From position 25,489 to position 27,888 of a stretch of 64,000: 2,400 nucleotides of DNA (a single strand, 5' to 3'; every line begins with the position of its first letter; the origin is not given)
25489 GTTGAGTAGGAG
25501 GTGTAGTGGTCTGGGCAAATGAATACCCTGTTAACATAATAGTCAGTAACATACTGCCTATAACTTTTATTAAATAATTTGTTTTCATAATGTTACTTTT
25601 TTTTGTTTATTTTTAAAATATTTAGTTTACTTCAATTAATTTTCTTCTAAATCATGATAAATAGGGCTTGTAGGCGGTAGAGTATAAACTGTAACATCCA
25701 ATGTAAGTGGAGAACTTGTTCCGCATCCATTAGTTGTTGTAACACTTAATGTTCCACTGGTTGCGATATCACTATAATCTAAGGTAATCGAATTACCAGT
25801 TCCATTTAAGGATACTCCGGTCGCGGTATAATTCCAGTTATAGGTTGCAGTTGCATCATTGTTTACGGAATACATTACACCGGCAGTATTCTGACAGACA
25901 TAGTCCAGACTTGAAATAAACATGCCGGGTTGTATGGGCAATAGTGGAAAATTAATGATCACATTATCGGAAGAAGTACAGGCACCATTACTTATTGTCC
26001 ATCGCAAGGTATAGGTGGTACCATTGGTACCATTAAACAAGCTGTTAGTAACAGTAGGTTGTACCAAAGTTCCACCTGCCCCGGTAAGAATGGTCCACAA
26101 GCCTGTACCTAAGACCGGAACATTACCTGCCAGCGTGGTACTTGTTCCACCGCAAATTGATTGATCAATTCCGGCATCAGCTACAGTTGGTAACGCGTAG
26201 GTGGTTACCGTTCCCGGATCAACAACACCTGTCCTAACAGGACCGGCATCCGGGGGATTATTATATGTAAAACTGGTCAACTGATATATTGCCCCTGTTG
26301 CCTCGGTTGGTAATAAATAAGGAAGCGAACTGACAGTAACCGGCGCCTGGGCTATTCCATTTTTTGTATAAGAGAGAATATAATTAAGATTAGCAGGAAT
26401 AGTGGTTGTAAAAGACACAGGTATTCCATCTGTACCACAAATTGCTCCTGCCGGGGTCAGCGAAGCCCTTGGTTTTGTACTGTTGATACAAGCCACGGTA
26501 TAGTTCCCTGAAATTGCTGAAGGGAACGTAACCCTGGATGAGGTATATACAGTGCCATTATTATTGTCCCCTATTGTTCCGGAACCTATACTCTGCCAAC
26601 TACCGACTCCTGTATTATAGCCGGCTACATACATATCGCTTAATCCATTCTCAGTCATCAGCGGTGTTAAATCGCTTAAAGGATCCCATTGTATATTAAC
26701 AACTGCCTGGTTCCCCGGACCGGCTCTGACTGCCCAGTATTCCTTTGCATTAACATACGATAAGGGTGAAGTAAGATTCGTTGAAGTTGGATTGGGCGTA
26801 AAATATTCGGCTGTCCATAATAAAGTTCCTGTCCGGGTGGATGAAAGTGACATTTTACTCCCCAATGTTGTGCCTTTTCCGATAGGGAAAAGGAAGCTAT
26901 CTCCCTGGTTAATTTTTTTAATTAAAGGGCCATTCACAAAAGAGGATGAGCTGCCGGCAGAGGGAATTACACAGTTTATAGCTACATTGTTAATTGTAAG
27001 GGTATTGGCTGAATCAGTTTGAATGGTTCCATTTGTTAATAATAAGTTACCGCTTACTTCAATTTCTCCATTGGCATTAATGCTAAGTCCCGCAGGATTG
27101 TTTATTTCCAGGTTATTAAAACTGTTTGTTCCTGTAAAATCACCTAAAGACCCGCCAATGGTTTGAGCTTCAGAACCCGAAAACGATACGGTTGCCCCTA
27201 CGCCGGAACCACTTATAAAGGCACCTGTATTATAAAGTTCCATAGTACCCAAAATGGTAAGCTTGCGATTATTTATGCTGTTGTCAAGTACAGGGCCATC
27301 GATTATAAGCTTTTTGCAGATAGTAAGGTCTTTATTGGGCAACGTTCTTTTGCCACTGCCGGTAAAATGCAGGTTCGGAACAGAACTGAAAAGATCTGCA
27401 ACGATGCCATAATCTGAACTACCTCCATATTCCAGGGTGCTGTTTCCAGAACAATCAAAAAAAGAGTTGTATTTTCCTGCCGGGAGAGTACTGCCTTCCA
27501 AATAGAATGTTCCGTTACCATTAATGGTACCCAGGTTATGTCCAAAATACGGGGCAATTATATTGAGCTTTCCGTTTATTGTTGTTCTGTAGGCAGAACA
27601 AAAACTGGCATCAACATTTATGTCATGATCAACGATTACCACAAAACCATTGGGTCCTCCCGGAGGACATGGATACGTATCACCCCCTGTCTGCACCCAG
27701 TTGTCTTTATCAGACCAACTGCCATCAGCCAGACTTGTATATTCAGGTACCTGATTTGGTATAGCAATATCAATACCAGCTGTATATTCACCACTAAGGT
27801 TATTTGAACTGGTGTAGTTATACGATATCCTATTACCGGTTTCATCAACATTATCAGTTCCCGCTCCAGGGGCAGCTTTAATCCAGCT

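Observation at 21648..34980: Five-gene surface-protein cluster: a giant protein and two small paralogues with no visible sorting domain, one small type-B-CTD protein, and a dedicated PorP/SprF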

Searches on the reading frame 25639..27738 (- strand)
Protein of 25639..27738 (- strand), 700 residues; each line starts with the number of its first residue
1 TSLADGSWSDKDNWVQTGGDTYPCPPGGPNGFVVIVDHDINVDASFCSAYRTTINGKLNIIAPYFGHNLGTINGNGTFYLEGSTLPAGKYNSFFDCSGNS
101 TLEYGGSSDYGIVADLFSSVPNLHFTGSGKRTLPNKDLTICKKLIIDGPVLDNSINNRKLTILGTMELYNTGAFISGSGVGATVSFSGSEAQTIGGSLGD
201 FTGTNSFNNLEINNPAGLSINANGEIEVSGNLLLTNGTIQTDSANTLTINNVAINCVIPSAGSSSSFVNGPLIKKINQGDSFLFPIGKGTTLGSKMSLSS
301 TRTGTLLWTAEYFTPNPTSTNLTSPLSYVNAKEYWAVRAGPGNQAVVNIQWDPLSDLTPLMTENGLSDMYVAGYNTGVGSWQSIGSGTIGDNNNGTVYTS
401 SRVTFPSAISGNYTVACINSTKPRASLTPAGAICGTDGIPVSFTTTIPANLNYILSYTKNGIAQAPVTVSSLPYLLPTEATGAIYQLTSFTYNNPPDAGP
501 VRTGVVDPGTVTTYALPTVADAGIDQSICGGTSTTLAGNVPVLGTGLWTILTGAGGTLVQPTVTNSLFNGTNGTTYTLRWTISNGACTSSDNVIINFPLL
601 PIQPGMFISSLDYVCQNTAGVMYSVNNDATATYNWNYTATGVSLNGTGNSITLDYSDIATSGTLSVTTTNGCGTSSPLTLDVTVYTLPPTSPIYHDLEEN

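Call 10: find_homologous_proteins(query=window:25639-27738:-, max_evalue=0.00001)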
Query window:25639-27738:- (700 aa): 49 proteins with E <= 0.00001 among 8000 candidates.
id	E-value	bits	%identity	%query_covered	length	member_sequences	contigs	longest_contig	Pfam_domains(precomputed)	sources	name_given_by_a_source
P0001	0.0e+0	1153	73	100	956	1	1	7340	PF19408.6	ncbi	ncbi:MAG: hypothetical protein R6W78_08580, partial [Bacteroidales bacterium]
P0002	0.0e+0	1038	68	98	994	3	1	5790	PF19408.6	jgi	jgi:hypothetical protein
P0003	3.0e-284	963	64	98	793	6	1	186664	PF19408.6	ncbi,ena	-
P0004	1.0e-279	948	63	98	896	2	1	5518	PF19408.6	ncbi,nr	ncbi:MAG TPA: hypothetical protein DIW31_02335 [Bacteroidales bacterium]|nr:hypothetical protein [Ba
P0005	1.1e-279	948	65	98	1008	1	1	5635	PF19408.6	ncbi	ncbi:MAG: hypothetical protein AB7S54_11060, partial [Bacteroidales bacterium]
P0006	1.8e-245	835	59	99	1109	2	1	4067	PF19408.6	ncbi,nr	ncbi:MAG TPA: hypothetical protein PKL74_10665, partial [Tenuifilaceae bacterium]|nr:hypothetical pr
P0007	6.7e-220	750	55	98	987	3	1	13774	PF19408.6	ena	-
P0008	1.2e-218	746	55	98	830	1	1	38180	PF19408.6,PF19081.7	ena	-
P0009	4.7e-217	741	53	94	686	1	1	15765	PF19408.6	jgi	jgi:hypothetical protein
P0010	5.9e-210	718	52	98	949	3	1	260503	PF19408.6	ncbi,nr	ncbi:MAG: hypothetical protein H6537_07760, partial [Bacteroidales bacterium]|nr:hypothetical protei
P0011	5.7e-209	714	54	98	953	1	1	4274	PF19408.6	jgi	-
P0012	3.3e-207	709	52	98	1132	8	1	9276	PF19408.6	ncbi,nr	ncbi:MAG TPA: hypothetical protein VFB86_00485, partial [Bacteroidales bacterium]|nr:hypothetical pr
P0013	7.0e-206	704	54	92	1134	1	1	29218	PF19081.7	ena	-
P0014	5.7e-201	688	55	86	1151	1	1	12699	PF19081.7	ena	-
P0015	1.7e-193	663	55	86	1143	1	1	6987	PF19081.7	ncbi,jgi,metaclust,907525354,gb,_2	metaclust:\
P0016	2.6e-191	656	51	82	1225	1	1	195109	PF19408.6,PF18962.8,PF19081.7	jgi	jgi:hypothetical protein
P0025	4.7e-148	513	51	77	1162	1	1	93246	PF19408.6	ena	-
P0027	3.0e-140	487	53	73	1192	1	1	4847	PF19408.6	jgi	jgi:hypothetical protein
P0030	5.1e-132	460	55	67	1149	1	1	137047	PF19408.6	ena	-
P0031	3.4e-129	451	51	69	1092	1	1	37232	PF19408.6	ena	-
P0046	2.9e-15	74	49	11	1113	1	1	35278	PF18962.8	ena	-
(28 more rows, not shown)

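Call 11: find_encoding_contigs(protein=P0003, flank=10000, max_places=2)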
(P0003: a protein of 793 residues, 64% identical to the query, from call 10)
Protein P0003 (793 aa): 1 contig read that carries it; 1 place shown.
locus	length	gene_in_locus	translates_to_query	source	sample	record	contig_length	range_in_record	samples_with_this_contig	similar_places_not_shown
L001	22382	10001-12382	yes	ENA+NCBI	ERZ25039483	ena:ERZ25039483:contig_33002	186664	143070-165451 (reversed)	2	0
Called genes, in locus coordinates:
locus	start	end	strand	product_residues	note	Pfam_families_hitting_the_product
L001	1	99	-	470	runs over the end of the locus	PF00005:ABC_tran (faint), PF02463:SMC_N (faint), PF13304:AAA_21 (faint), PF17755:UvrA_DNA-bind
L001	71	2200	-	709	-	PF00684:DnaJ_CXXCXGXG (faint), PF17755:UvrA_DNA-bind, PF02463:SMC_N (faint), PF13304:AAA_21 (faint), PF00005:ABC_tran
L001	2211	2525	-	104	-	-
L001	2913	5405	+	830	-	-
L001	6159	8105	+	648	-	-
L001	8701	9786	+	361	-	-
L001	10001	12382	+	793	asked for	PF19408:PKD_6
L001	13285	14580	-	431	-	PF00860:Xan_ur_permease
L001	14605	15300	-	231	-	PF16412:DUF5020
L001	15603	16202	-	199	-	-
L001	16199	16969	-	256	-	-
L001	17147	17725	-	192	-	PF01327:Pep_deformylase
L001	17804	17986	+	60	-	-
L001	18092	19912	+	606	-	PF19291:TREH_N, PF00723:Glyco_hydro_15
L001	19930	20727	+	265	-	PF00106:adh_short, PF08659:KR, PF23441:SDR (weak), PF13561:adh_short_C2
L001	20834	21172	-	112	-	-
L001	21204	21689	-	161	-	-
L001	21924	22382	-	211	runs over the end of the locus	PF19540:DUF6064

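Call 12: find_encoding_contigs(protein=P0010, flank=10000, max_places=2)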
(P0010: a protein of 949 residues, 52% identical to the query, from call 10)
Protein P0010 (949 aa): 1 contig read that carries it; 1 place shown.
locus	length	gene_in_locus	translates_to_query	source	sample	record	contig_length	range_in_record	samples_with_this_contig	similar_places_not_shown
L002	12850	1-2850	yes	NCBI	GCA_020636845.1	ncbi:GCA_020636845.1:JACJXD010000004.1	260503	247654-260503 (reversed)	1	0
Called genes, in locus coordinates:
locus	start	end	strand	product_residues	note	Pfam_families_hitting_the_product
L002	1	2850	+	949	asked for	PF19408:PKD_6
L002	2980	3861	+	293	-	-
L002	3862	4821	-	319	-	PF00480:ROK, PF02685:Glucokinase (faint)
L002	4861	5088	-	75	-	PF16118:DUF4834 (weak)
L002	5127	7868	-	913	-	PF11832:DUF3352, PF25292:Beta-prop_CGLA (faint)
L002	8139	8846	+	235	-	PF10988:DUF2807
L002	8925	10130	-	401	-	PF03315:SDH_beta, PF03313:SDH_alpha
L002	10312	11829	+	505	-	PF02397:Bac_transf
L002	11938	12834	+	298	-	-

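Call 13: find_encoding_contigs(protein=P0001, flank=10000, max_places=2)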
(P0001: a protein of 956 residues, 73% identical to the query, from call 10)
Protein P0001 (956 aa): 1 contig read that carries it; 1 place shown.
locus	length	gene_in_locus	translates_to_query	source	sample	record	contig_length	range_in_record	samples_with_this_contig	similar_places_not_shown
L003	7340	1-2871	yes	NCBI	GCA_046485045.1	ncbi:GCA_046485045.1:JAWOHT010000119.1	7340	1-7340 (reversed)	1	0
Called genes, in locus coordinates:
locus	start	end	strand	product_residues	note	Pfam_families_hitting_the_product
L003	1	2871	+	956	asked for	PF19408:PKD_6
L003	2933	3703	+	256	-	-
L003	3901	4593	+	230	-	-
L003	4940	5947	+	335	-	PF13585:CHU_C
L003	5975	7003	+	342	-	PF11751:PorP_SprF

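Call 14: find_encoding_contigs(protein=P0008, flank=10000, max_places=2)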
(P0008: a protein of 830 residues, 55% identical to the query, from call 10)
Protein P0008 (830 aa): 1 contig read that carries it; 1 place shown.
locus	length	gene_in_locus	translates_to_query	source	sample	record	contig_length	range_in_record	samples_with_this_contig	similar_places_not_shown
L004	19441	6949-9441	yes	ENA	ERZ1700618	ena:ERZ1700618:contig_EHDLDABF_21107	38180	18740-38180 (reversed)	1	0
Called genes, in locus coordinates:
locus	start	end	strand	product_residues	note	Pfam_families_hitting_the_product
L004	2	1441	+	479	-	?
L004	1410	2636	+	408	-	-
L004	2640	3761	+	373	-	-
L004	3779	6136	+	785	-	-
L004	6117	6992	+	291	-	-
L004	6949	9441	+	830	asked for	PF19408:PKD_6, PF19081:Ig_7 (weak)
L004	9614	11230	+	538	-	-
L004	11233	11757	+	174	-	PF14352:DUF4402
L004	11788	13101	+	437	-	-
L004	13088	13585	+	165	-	-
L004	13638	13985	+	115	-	-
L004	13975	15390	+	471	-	PF05036:SPOR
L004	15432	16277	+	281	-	PF01261:AP_endonuc_2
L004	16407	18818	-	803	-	PF19313:DUF5916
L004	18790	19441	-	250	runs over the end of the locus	PF01243:PNPOx_N, PF10590:PNP_phzG_C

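Call 15: find_encoding_contigs(protein=P0016, flank=10000, max_places=2)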
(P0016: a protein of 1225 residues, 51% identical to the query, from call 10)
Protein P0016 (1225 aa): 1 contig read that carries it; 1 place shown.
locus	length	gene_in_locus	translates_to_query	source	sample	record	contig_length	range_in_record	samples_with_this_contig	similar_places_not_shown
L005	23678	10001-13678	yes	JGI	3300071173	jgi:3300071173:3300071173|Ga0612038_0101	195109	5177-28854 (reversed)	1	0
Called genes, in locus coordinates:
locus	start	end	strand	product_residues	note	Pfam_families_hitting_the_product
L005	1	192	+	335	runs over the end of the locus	PF03706:LPG_synthase_TM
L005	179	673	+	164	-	PF01467:CTP_transf_like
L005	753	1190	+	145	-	-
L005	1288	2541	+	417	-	PF13481:AAA_25, PF03796:DnaB_C (faint), PF06745:ATPase, PF23442:DUF7125, PF13401:AAA_22 (weak), PF13479:AAA_24 (faint), PF13541:ChlI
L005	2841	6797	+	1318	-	-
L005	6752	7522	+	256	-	-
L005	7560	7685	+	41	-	-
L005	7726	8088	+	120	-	-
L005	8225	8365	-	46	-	-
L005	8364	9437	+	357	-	-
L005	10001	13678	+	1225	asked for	PF19081:Ig_7 (faint), PF19408:PKD_6, PF18962:Por_Secre_tail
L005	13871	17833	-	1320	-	PF14312:FG-GAP_2, PF19077:Big_13 (faint), PF14312:FG-GAP_2, PF16403:Bact_surface_Ig-like (faint), PF23237:HYR_4C (weak), PF02494:HYR, PF18962:Por_Secre_tail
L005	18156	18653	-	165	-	-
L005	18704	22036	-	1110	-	PF17757:UvrB_inter, PF22590:Cas3-like_C_2 (faint), PF02559:CarD_TRCF_RID, PF00270:DEAD, PF04851:ResIII (weak), PF00271:Helicase_C, PF03461:TRCF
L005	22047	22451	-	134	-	PF09345:SiaC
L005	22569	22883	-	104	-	-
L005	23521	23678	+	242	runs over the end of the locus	PF01634:HisG, PF08029:HisG_C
